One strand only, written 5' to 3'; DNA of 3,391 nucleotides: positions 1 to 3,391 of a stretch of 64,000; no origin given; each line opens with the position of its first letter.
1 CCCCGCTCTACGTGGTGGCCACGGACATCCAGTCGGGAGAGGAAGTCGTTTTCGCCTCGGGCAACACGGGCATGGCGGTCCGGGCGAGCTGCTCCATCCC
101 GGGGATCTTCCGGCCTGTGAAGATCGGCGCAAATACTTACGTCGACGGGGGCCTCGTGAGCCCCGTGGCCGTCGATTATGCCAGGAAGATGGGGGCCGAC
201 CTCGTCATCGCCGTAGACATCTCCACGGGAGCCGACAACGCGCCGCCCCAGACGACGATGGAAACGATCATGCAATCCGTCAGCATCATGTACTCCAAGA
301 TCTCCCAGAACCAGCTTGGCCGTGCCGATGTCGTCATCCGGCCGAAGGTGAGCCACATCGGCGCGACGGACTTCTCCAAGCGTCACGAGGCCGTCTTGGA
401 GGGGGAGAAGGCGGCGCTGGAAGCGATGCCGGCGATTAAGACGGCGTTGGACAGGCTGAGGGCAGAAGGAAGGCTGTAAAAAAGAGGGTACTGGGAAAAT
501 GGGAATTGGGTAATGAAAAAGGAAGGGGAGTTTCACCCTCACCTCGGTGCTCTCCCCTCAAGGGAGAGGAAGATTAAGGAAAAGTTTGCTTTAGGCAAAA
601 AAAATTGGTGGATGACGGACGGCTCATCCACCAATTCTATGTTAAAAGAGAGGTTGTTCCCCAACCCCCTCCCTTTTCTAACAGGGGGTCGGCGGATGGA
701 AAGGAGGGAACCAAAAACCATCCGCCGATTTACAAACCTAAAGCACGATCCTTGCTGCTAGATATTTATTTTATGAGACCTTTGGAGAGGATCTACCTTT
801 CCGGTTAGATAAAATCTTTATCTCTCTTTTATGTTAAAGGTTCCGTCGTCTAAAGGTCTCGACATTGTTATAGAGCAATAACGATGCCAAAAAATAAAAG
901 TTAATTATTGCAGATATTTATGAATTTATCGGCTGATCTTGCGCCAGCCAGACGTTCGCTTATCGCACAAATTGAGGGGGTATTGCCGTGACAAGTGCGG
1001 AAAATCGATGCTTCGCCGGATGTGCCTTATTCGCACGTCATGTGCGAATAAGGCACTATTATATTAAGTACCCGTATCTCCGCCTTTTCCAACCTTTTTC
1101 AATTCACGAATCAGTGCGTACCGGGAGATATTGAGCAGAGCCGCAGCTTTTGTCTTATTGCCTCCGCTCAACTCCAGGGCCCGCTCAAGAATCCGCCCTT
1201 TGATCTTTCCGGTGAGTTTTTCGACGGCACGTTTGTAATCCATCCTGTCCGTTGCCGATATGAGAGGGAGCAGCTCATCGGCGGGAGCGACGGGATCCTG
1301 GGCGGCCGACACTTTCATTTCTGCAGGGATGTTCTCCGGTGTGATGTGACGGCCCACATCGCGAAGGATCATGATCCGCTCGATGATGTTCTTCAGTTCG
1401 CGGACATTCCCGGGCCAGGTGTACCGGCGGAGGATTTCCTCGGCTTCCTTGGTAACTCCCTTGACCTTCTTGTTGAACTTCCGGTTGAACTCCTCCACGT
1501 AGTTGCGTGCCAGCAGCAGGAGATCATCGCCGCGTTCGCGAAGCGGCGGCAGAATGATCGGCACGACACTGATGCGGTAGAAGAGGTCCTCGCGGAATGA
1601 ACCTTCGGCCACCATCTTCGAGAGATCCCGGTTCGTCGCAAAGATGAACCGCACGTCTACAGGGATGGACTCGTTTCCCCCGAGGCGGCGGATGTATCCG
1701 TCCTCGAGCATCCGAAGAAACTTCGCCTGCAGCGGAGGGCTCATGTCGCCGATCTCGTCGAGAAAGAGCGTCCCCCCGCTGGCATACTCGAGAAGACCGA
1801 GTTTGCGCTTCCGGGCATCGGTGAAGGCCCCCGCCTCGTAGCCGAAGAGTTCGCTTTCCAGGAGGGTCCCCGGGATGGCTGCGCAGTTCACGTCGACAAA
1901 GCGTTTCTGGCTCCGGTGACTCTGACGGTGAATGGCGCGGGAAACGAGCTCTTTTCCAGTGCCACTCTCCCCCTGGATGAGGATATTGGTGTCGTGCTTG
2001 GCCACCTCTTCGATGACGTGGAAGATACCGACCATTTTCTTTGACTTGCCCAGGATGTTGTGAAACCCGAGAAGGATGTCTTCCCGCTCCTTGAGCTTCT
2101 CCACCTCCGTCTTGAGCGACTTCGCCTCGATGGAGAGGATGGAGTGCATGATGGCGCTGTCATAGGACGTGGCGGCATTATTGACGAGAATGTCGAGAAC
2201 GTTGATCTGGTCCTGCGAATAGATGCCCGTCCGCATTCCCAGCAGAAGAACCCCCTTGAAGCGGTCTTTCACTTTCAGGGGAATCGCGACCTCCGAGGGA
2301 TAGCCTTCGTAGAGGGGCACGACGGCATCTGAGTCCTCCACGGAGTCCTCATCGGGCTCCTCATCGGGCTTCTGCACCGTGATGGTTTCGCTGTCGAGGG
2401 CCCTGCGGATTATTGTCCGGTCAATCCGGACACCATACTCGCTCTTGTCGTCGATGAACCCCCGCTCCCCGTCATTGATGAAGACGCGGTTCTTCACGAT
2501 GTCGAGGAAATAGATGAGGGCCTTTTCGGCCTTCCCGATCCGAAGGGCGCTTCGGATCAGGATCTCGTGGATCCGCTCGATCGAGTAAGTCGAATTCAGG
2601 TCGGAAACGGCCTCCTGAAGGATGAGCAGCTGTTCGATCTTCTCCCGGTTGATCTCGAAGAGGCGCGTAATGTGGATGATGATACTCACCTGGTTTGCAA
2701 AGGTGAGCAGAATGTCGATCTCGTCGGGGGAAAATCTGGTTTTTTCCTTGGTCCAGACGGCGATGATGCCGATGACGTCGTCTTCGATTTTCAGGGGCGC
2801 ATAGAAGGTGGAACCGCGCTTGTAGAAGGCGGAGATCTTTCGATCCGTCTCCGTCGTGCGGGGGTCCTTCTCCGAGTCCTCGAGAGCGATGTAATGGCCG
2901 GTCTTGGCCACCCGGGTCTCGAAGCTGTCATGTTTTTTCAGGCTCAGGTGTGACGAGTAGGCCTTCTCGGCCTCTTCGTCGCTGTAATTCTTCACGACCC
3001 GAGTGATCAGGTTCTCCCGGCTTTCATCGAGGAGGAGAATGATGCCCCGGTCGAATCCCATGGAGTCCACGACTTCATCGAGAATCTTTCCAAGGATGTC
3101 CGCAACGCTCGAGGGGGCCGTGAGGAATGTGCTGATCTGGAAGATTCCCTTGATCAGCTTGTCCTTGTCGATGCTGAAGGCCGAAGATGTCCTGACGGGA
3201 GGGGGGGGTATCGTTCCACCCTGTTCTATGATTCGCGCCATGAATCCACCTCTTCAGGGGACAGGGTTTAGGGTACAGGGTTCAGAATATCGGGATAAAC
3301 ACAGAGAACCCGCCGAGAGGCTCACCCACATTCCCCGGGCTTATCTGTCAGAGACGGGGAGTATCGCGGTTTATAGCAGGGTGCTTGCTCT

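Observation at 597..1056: Promoter-to-terminator sigma54 unit with no ORF, directly behind a GAF-GAF sigma54 activator gene (candidate activator-controlled sRNA, copy A)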

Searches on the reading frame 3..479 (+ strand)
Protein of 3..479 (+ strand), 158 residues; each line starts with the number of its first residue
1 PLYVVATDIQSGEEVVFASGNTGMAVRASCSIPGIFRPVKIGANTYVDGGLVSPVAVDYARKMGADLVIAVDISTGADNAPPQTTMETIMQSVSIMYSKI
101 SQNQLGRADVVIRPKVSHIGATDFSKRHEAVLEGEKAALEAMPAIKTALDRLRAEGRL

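Call 10: search_protein_families(library=pfam, proteins=[window:3-479:+])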
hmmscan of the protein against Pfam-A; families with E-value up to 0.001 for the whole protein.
window:3-479:+ (158 aa): 1 family
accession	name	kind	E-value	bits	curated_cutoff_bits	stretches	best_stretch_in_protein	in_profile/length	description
PF01734.28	Patatin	-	3e-10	41.1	27.7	1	25-60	155-190/191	Patatin-like phospholipase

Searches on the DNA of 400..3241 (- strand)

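Call 7: search_rna_families(source=window, start=400, end=1200, threshold=evalue, max_evalue=10)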
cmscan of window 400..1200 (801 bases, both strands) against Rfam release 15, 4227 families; matches with E-value up to 10: 10.
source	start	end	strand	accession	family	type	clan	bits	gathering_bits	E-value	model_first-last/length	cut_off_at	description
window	1022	1056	+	RF03879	mir-2831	Gene; miRNA;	-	22.9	90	0.068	19-57/75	no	mir-2831 microRNA precursor family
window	595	645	-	RF04319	BTncRNA_FopS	Gene; sRNA;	-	16.4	56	9.7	28-71/71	no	Bacteroidetes FopS (family of paralogous sRNAs)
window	918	1082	-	RF02374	YenS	Gene; sRNA;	-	16.3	80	0.51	1-169/169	no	Yersinia YenS sRNA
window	603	637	+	RF04279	mir-H20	Gene; miRNA;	CL00141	16.3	99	4.8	1-82/82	no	mir-H20 microRNA precursor family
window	1022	1056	+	RF00239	mir-124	Gene; miRNA;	-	15.4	49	2.5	20-53/72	no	mir-124 microRNA precursor family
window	939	1035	-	RF03167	c-di-GMP-I-GGC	Cis-reg; riboswitch;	CL00126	14.7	59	1.4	1-80/80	no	c-di-GMP-I-GGC riboswitch aptamer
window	1022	1056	-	RF00239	mir-124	Gene; miRNA;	-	14.5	49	4.7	20-53/72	no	mir-124 microRNA precursor family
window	541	636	+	RF02972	engA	Cis-reg;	-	14.2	46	4.7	1-101/101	no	engA RNA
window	578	596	-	RF01792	eiav_FSE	Cis-reg; frameshift_element;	-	12.6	40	4.1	1-35/35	no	ribosomal frameshift site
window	437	555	+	RF02272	Vax2os1_3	Gene; lncRNA;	-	12.1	50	6.1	77-199/199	no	Vax2os1 conserved region 3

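Call 46: search_rna_families(sources=[L003, L004, L007, L013, L017, L026, L033, L038, L048, L051, L010, L022], threshold=gathering)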
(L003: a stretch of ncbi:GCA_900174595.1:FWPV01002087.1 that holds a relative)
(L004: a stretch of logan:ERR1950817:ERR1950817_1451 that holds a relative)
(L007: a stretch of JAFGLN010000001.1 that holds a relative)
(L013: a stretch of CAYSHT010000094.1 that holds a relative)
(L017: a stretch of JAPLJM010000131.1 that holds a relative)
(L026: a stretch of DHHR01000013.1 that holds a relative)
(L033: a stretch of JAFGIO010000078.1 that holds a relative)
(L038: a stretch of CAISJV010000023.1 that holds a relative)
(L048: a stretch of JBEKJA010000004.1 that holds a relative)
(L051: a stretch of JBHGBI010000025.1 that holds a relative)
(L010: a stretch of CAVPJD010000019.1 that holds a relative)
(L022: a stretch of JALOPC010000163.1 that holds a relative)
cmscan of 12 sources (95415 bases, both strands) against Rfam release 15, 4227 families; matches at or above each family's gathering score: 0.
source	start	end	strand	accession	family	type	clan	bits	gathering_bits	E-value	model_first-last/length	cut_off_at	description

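Call 58: build_rna_model(alignment_id=A4, structure=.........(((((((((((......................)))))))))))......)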
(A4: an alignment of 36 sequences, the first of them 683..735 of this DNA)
Model R1 built from alignment A4 (36 sequences, 59 columns); structure: as given.
model positions 53; base pairs 11; branch points 0; effective number of sequences 5.23; information 1.047 bits per position. Calibrated on 0.2 Mb of random sequence (short: E-values are rough).
structure used (alignment columns):
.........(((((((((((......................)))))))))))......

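Call 59: search_with_rna_model(model_id=R1, source=window, filters=off, max_evalue=10)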
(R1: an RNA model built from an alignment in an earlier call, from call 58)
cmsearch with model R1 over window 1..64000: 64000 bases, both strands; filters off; matches with E-value up to 10: 38.
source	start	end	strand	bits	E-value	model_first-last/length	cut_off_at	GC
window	683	736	-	75.6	3.9e-19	1-53/53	no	0.54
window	12165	12216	-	67.3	8.1e-17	1-53/53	no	0.52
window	12163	12214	+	25.3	6e-05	1-53/53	no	0.5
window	597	640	+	25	7.2e-05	1-53/53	no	0.41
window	681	734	+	21.8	0.00056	1-53/53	no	0.56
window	599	642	-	21.1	0.00093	1-53/53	no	0.43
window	59153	59195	-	11.9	0.35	1-53/53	no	0.53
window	14179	14217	-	11.4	0.49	1-53/53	no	0.54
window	9187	9228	+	10.3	1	1-53/53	no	0.69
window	43655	43679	+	10.2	1.1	1-53/53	no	0.6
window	56545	56577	-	9.9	1.4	1-53/53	no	0.48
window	15977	16019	-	9.4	1.8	1-53/53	no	0.42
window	11462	11471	+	9.1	2.2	27-36/53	no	0.5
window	44182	44217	-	9.1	2.3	1-53/53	no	0.58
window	32996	33053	+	8.9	2.5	1-53/53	no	0.76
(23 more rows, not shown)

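Call 60: search_with_rna_model(model_id=R1, sources=[L001, L002, L003, L004, L005, L006, L007, L008, L009, L010, L011, L012, L013, L014, L015, L016, L017, L018, L019, L020, L021, L022, L023, L024, L025, L026, L027, L028, L029, L030, L031, L032, L033, L034, L035, L036, L037, L038, L039, L040, L041, L042, L043, L044, L045, L046, L047, L048, L049, L050, L051, L052, L053, L054, L055, L056, L057, L058], max_evalue=0.001)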
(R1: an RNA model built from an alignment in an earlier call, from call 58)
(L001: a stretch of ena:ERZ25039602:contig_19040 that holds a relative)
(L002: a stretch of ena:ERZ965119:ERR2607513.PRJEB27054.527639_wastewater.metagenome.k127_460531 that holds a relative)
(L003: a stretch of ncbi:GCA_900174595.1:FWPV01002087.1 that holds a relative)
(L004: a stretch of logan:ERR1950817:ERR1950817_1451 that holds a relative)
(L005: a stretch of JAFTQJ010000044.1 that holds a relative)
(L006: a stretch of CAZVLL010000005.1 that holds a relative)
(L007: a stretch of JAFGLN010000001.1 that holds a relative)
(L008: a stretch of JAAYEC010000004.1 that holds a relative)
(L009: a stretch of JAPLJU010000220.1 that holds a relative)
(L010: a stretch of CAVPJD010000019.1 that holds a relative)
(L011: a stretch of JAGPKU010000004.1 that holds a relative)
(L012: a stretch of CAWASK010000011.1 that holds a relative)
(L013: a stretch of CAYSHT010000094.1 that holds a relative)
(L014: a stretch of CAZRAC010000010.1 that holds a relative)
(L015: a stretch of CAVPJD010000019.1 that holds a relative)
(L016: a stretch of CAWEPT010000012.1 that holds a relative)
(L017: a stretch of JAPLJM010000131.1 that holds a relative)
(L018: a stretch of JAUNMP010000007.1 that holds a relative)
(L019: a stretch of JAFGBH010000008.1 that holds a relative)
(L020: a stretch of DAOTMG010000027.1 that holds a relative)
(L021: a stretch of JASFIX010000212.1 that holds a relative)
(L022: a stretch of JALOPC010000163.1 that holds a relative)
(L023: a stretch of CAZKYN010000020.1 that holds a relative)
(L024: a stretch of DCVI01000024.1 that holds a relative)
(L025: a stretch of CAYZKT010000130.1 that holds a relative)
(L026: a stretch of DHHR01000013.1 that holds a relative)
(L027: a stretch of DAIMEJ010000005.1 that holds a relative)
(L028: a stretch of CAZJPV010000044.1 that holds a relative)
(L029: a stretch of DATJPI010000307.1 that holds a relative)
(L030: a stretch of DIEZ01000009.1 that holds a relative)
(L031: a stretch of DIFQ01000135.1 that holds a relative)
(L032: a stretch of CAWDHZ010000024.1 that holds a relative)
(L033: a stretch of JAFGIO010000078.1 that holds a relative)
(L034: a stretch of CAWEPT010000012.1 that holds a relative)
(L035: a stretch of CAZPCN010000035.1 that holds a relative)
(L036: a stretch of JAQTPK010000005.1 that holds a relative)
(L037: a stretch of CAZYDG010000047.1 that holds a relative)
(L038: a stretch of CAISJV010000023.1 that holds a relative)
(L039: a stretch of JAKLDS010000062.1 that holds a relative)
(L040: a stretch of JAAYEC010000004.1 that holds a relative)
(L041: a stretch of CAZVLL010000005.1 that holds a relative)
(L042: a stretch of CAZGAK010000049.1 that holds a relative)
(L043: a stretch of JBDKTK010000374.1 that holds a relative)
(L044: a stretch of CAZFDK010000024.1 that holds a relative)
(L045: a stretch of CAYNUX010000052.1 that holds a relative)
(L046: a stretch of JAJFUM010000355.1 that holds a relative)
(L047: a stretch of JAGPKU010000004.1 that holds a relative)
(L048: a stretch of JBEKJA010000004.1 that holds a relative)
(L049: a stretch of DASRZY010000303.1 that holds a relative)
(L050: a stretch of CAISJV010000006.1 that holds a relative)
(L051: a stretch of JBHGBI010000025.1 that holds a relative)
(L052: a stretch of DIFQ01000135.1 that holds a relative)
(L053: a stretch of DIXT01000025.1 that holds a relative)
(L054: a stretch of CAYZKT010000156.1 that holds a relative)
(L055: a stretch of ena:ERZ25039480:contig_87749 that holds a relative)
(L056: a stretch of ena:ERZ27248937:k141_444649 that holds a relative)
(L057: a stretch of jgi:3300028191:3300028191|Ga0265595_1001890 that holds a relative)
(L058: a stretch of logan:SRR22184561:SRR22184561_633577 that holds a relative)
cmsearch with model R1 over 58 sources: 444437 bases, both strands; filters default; matches with E-value up to 0.001: 82.
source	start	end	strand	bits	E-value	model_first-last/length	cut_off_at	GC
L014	5512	5564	-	76.2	1.8e-18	1-53/53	no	0.51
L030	4138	4190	+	76.2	1.8e-18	1-53/53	no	0.51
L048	7108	7160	+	75.5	2.8e-18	1-53/53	no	0.49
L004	8874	8926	+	75.2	3.4e-18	1-53/53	no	0.51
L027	6742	6795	-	75.1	3.8e-18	1-53/53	no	0.5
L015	1643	1696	+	74.8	4.4e-18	1-53/53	no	0.56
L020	5189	5242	-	73.8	8.4e-18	1-53/53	no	0.54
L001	8504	8557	+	73.3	1.2e-17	1-53/53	no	0.57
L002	8480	8533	+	73.3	1.2e-17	1-53/53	no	0.57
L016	438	491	-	73.3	1.2e-17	1-53/53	no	0.57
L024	2770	2823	+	73.3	1.2e-17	1-53/53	no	0.57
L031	1515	1568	+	73.3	1.2e-17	1-53/53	no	0.57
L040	2579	2632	+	73.3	1.2e-17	1-53/53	no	0.57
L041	1225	1278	-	73.3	1.2e-17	1-53/53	no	0.57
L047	3450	3503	+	73.3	1.2e-17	1-53/53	no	0.57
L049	3082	3135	-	73.3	1.2e-17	1-53/53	no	0.57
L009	6293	6346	+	72.8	1.7e-17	1-53/53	no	0.56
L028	5106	5159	-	72.8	1.7e-17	1-53/53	no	0.56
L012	6664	6716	-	72.8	1.7e-17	1-53/53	no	0.49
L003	8393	8446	+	72.4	2.1e-17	1-53/53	no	0.52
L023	3228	3280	-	72.3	2.2e-17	1-53/53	no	0.51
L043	3710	3762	+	72.3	2.2e-17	1-53/53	no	0.51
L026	1843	1896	+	72.3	2.3e-17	1-53/53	no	0.48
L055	5484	5536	+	71.2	4.7e-17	1-53/53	no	0.53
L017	2260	2312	+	71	5.4e-17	1-53/53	no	0.55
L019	5356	5409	-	70.9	5.5e-17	1-53/53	no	0.59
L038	4031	4082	+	70.7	6.3e-17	1-53/53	no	0.54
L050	2927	2978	-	70.7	6.3e-17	1-53/53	no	0.54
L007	4184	4236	-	70.6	6.8e-17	1-53/53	no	0.49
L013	2945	2998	-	70.3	8.5e-17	1-53/53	no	0.59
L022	6732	6783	+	70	9.9e-17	1-53/53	no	0.54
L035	6603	6654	+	70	9.9e-17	1-53/53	no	0.54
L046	1028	1079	-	70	9.9e-17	1-53/53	no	0.54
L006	4059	4110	-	70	1e-16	1-53/53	no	0.56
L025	1280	1331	-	68.7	2.3e-16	1-53/53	no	0.56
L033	4554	4607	-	68.2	3.3e-16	1-53/53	no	0.46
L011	543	594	+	67.7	4.4e-16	1-53/53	no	0.6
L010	6348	6399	+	67.4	5.6e-16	1-53/53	no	0.52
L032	3908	3959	+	67.4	5.6e-16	1-53/53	no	0.52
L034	3739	3790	-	67.4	5.6e-16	1-53/53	no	0.52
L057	5642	5695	+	66.5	9.8e-16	1-53/53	no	0.63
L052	6420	6471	+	66.5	9.9e-16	1-53/53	no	0.56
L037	2912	2965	-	65.8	1.6e-15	1-53/53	no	0.54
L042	951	1004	-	65.6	1.8e-15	1-53/53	no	0.61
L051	2226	2277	-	65.1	2.4e-15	1-53/53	no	0.52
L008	7636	7687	+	64.5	3.7e-15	1-53/53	no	0.58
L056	5852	5904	+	63.8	5.8e-15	1-53/53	no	0.51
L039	5585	5638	+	63.1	9.2e-15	1-53/53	no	0.59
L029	427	478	-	58.8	1.5e-13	1-53/53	no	0.58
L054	555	608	-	58.7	1.5e-13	1-53/53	no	0.63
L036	7960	8000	-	54.3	2.8e-12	12-53/53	5'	0.54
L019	5456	5513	-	50.5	3.2e-11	1-53/53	no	0.5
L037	2812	2866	-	49.3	6.8e-11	1-53/53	no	0.42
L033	4453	4510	-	47.2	2.8e-10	1-53/53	no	0.4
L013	3044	3100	-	46.4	4.5e-10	1-53/53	no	0.47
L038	4126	4178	+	37.9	1.2e-07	1-53/53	no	0.36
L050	2829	2881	-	37.9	1.2e-07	1-53/53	no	0.36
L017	2355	2411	+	36.7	2.6e-07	1-53/53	no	0.47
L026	1945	1998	+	36.6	2.7e-07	1-53/53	no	0.44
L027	6692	6739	+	34.5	1e-06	1-53/53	no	0.4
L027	6694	6741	-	28.4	5.6e-05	1-53/53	no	0.42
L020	5099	5145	+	27.6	9.6e-05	1-53/53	no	0.55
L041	1223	1276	+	25.4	0.00039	1-53/53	no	0.59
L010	6350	6401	-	25.3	0.00041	1-53/53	no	0.5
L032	3910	3961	-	25.3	0.00041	1-53/53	no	0.5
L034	3737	3788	+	25.3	0.00041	1-53/53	no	0.5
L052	6422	6473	-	25.1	0.00048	1-53/53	no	0.54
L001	8600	8643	-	25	0.0005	1-53/53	no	0.41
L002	8576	8619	-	25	0.0005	1-53/53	no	0.41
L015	1740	1783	-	25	0.0005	1-53/53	no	0.41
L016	352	395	+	25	0.0005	1-53/53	no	0.41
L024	2866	2909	-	25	0.0005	1-53/53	no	0.41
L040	2675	2718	-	25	0.0005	1-53/53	no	0.41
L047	3547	3590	-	25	0.0005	1-53/53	no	0.41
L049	2996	3039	+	25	0.0005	1-53/53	no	0.41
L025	1278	1329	+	25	0.00052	1-53/53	no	0.54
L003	8395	8448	-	24.6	0.00067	1-53/53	no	0.52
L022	6734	6785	-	24.3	0.00077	1-53/53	no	0.52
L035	6605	6656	-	24.3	0.00077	1-53/53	no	0.52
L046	1026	1077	+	24.3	0.00077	1-53/53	no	0.52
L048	7199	7242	+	24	0.00094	1-53/53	no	0.39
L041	1142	1185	-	24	0.00098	1-53/53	no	0.39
